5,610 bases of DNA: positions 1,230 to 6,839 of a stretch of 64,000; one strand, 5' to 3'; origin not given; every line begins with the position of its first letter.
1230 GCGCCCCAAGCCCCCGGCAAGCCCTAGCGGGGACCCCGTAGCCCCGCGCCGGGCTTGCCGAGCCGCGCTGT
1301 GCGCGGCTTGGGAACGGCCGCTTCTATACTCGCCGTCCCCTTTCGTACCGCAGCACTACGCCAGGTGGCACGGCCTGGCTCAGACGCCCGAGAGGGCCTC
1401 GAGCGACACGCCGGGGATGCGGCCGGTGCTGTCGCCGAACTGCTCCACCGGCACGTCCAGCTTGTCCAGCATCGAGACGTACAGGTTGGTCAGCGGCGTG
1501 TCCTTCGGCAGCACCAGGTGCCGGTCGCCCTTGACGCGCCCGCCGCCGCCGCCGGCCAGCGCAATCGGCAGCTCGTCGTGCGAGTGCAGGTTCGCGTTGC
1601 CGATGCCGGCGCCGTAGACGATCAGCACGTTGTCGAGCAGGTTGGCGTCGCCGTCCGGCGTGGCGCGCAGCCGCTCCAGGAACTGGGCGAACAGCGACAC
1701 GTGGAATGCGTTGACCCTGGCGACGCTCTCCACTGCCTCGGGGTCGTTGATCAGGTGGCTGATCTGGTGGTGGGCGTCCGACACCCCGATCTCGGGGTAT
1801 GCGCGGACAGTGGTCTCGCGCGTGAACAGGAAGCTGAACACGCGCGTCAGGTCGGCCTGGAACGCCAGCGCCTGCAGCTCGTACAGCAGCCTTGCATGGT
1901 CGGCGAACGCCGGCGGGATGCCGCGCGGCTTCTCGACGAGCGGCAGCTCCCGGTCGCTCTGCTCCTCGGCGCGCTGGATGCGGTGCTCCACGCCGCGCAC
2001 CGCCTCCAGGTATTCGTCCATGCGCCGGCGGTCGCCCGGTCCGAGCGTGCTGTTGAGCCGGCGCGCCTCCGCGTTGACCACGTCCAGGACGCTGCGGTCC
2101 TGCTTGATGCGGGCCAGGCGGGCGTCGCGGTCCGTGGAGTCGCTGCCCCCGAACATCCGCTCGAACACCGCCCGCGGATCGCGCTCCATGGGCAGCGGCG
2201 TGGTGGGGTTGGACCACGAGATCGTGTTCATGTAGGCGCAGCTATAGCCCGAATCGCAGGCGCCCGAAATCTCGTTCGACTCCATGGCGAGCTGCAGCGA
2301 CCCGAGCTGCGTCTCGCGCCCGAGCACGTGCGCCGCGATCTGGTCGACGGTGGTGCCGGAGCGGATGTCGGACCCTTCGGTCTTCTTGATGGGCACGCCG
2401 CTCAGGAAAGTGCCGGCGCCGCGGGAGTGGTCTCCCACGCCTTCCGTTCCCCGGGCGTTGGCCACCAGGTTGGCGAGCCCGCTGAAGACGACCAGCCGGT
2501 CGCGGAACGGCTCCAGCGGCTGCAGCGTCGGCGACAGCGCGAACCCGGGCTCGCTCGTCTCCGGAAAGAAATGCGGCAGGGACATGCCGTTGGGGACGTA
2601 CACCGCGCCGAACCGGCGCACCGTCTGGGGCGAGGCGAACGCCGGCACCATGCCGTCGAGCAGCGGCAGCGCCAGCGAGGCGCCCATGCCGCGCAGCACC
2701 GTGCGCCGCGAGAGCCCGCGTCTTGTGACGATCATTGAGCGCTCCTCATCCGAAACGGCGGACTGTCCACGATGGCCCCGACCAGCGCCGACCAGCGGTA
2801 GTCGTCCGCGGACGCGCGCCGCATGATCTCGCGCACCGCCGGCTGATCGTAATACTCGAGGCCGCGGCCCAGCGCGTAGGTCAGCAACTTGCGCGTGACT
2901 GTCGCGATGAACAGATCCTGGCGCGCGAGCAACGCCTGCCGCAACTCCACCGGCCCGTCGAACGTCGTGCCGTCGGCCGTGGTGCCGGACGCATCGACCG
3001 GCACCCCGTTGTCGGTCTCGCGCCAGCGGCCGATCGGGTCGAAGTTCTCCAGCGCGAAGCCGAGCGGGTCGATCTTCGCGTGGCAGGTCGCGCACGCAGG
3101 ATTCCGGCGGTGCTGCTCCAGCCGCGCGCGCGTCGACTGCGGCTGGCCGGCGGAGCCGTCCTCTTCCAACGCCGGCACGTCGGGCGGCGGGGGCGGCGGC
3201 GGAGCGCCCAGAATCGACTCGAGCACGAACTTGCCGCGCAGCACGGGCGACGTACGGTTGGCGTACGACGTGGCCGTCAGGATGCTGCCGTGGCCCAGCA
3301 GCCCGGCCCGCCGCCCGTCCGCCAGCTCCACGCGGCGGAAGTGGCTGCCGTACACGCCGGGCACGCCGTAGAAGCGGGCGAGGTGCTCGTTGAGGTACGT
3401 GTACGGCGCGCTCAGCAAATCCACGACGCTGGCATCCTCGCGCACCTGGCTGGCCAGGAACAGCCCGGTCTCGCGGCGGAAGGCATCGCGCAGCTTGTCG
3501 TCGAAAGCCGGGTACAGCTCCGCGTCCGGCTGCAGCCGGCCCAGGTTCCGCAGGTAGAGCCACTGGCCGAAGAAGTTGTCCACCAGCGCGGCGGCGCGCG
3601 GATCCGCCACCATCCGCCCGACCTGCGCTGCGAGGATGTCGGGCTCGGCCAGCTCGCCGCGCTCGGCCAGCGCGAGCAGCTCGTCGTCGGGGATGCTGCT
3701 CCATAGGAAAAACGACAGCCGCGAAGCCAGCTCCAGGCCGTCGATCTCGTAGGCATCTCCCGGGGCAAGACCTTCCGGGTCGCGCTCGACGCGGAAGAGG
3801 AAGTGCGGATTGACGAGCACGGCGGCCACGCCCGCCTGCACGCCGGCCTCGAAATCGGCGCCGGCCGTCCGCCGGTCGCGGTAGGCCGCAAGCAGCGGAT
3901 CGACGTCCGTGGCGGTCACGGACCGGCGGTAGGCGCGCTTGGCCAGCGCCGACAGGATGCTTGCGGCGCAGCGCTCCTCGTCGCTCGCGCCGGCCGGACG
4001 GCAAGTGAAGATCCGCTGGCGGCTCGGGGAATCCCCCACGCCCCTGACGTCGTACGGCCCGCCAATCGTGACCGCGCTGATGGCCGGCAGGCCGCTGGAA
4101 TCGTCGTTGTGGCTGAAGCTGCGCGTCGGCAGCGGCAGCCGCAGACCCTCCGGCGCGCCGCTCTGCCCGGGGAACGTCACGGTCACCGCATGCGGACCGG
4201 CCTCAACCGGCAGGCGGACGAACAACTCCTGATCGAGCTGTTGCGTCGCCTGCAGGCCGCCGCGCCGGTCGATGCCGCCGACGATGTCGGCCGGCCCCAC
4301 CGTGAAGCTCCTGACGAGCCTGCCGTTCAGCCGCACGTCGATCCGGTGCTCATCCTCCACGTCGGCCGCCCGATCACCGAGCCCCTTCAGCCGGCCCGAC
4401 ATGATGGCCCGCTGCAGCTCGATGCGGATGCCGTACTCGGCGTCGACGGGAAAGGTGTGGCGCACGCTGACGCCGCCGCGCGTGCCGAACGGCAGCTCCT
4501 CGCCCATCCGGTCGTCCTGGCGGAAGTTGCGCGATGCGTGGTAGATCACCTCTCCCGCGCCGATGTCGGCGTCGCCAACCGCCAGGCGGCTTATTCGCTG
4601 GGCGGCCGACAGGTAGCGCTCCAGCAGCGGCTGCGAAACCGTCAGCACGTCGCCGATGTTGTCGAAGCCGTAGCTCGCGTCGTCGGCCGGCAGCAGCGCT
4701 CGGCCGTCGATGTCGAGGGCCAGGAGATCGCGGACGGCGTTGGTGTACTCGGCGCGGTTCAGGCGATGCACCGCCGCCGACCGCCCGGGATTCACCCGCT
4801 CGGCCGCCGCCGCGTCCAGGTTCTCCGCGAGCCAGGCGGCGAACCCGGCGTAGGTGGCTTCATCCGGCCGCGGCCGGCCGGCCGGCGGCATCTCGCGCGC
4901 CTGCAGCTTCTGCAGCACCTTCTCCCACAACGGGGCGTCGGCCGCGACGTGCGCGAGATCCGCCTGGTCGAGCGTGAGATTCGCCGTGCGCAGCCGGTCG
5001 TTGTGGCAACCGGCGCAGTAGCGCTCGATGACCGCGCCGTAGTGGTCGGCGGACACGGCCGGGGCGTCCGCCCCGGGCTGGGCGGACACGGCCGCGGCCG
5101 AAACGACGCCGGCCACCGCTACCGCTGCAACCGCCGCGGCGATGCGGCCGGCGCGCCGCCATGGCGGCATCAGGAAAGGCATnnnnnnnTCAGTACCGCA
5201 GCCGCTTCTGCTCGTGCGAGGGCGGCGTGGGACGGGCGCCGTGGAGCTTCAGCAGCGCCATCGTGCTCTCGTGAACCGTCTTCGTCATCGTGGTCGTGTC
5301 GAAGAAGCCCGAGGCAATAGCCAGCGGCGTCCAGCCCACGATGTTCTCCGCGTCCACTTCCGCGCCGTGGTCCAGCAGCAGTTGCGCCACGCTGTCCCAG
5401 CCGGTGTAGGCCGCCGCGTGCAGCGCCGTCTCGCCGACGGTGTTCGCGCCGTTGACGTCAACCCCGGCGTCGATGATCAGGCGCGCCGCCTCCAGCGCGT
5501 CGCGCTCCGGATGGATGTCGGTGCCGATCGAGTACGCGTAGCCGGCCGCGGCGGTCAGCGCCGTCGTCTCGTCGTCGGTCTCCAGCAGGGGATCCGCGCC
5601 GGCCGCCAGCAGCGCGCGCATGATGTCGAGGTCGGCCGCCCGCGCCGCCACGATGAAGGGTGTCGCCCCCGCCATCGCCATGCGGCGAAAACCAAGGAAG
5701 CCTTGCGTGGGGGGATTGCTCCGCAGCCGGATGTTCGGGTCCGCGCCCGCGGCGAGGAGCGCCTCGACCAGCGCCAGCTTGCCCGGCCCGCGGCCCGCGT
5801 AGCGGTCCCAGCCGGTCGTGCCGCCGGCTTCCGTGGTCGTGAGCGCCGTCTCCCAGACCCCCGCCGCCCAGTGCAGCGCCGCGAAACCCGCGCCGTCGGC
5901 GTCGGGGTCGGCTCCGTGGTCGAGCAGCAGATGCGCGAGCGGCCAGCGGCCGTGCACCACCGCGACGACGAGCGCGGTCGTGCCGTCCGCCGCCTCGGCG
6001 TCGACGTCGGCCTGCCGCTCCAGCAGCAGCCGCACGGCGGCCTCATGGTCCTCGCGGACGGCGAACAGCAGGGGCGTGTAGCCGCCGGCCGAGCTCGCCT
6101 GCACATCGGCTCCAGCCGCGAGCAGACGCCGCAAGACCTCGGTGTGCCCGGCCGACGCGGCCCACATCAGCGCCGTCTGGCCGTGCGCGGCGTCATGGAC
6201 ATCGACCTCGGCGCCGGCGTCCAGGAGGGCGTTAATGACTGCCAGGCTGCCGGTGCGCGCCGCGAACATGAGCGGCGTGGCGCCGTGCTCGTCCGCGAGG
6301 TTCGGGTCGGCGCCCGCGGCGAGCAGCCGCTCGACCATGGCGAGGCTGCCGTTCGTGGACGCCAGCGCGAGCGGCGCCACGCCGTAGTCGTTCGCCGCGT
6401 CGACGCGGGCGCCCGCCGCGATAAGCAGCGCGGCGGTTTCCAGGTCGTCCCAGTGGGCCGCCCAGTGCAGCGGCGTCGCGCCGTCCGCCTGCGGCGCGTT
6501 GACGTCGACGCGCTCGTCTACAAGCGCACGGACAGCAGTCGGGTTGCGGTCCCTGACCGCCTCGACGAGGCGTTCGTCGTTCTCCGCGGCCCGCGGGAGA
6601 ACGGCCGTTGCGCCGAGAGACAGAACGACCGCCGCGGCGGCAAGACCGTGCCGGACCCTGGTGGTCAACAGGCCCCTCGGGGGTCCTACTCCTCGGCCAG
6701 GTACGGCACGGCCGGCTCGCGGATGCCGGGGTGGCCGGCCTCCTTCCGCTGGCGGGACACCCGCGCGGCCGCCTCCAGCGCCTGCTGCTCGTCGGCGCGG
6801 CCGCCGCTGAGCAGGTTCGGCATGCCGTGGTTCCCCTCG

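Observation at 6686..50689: Seven paralogs of an unnamed secreted family ending in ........, interleaved with the triads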

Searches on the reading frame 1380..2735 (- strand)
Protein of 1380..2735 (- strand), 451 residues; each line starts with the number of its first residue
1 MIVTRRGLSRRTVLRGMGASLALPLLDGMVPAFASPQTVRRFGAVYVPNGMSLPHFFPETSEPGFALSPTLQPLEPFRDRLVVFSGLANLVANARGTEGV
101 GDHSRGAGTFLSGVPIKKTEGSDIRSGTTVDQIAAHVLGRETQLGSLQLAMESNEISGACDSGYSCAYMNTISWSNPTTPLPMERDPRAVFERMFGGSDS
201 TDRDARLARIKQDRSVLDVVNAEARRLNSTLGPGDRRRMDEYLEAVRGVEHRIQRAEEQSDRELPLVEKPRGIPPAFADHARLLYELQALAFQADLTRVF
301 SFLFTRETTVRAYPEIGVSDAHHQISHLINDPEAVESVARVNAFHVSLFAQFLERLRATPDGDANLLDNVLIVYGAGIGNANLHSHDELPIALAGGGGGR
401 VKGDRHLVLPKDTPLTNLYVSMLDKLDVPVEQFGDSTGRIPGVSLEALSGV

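Call 19: search_protein_families(library=pfam, proteins=[window:1380-2735:-], max_evalue=0.001)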
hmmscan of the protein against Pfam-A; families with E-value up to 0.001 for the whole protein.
window:1380-2735:- (451 aa): 1 family
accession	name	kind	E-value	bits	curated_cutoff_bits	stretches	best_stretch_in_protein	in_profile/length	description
PF07586.16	HXXSHH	-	2.6e-95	320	30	1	41-350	1-307/307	Protein of unknown function (DUF1552)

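Call 68: find_related_loci(query=A5, collection=metagenome_contigs, flank=10000)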
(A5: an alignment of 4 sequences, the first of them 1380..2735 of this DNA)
Query A5 (451 aa) in metagenome_contigs; peptide patterns used: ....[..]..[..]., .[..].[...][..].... (x = any residue, [..] = any of these).
600 stretches matched a pattern (row limit reached: there are more); 588 encode a relative of the query (tblastn E <= 1e-3); the best 80 are kept; 80 distinct loci.
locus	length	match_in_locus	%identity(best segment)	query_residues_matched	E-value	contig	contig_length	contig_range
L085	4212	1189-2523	75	1-445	0e+0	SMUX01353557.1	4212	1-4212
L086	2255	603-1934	59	1-439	0e+0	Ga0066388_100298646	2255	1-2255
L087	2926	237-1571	59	1-440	0e+0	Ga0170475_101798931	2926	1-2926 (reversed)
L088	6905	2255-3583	57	1-438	4e-174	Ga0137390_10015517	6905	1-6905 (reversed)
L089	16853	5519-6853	57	1-440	6e-173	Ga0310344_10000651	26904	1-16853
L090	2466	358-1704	59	1-444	0e+0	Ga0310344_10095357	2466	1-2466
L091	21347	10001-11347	60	1-445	3e-171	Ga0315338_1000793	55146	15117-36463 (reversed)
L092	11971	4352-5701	59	1-445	6e-170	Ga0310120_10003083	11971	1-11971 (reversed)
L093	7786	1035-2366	54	2-440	6e-166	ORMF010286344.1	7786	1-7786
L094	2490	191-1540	57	2-451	4e-176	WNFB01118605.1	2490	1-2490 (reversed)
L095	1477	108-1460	54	1-451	2e-180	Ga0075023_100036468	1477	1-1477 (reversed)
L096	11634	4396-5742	54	1-444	1e-163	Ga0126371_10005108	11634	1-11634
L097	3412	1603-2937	55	1-440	1e-170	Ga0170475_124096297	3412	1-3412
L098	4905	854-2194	55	1-445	4e-166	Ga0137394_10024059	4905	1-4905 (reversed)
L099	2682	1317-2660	56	2-444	4e-172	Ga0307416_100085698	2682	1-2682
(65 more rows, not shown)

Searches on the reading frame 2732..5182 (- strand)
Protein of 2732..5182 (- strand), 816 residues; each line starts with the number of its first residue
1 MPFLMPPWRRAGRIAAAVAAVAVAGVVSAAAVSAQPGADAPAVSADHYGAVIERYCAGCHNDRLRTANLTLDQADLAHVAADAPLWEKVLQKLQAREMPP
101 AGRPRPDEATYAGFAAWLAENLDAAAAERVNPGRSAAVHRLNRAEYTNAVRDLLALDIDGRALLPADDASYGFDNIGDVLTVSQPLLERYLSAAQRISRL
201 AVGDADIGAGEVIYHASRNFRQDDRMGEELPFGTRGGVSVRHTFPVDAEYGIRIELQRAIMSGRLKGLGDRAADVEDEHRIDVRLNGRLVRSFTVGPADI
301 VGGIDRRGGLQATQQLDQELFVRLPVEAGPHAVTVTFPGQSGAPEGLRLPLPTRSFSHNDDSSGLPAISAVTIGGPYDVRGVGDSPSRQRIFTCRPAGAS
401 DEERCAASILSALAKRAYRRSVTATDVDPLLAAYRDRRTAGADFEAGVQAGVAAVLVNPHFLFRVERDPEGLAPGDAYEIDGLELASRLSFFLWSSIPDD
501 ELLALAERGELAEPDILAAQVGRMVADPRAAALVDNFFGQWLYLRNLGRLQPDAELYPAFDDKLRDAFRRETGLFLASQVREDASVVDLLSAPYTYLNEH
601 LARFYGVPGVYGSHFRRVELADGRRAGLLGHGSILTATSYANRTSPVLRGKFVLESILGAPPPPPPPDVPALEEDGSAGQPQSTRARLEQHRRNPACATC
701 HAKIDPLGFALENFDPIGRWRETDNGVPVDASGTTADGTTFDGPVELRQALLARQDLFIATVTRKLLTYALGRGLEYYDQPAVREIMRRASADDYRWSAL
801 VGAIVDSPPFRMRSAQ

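Call 19: search_protein_families(library=pfam, proteins=[window:2732-5182:-], max_evalue=0.001)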
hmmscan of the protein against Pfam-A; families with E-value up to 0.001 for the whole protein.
window:2732-5182:- (816 aa): 7 families
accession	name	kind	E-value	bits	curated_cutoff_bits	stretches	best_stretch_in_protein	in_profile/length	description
PF07631.16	PSD4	-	4.9e-45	153.6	23.3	1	481-607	2-128/128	Protein of unknown function (DUF1592)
PF07627.16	PSCyt3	-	1.2e-36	125.4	27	1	625-724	1-98/98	Protein of unknown function (DUF1588)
PF07624.16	PSD2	-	2.3e-26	91.8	25.8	1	737-810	1-74/74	Protein of unknown function (DUF1585)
PF07626.16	PSD3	-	2.4e-23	82.8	23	1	140-202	2-64/65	Protein of unknown function (DUF1587)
PF07637.16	PSD5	-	2.9e-20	72.8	34.2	1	405-466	1-62/62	Protein of unknown function (DUF1595)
PF07635.16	PSCyt1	-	2.1e-05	25.5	22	1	56-102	1-59/59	Planctomycete cytochrome C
PF13442.11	Cytochrome_CBB3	-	0.00014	22.6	27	0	50-118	8-68/68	Cytochrome C oxidase, cbb3-type, subunit III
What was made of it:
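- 1380..6689 (-): Triad 1: ankyrin (5190-6689), DUF1592-type PSD/PSCyt protein (2732-5182), DUF1552 (1380-2735). call 19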

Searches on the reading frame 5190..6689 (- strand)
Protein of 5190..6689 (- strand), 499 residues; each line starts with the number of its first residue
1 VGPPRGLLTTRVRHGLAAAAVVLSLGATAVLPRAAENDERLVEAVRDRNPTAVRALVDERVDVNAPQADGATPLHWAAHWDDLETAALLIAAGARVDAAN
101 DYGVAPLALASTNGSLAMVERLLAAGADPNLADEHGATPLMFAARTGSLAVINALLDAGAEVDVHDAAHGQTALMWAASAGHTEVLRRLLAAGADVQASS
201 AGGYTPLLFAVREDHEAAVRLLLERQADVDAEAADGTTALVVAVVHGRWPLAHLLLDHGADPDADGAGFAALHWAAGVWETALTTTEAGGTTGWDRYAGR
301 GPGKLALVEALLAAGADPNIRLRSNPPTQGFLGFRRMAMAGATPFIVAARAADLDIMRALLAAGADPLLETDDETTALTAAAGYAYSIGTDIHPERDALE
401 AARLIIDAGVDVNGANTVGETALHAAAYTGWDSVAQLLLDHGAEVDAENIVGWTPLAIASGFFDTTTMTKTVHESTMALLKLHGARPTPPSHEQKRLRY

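Call 19: search_protein_families(library=pfam, proteins=[window:5190-6689:-], max_evalue=0.001)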
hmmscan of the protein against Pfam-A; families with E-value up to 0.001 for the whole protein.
window:5190-6689:- (499 aa): 7 families
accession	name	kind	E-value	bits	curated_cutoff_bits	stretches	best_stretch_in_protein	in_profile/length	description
PF12796.13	Ank_2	-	1.8e-61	205.1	27.3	6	140-231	1-88/90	Ankyrin repeats (3 copies)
PF00023.36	Ank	-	4.2e-57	187.3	21.1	5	169-198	1-30/33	Ankyrin repeat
PF13606.12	Ank_3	-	1.2e-44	144.9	22.3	1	169-197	1-29/30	Ankyrin repeat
PF13637.12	Ank_4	-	1.5e-43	146.3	22.7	4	174-223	1-50/50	Ankyrin repeats (many copies)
PF13857.12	Ank_5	-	9.6e-41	137.8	27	4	89-140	1-53/56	Ankyrin repeats (many copies)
PF24521.3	Ank_KRIT1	-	7.8e-10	39.1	80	1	164-230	40-111/149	KRIT1 ankyrin-repeats domain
PF23745.1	ANK_LRRK2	-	0.00029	21.1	27.5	0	106-163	34-92/130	LRRK2 ANK repeat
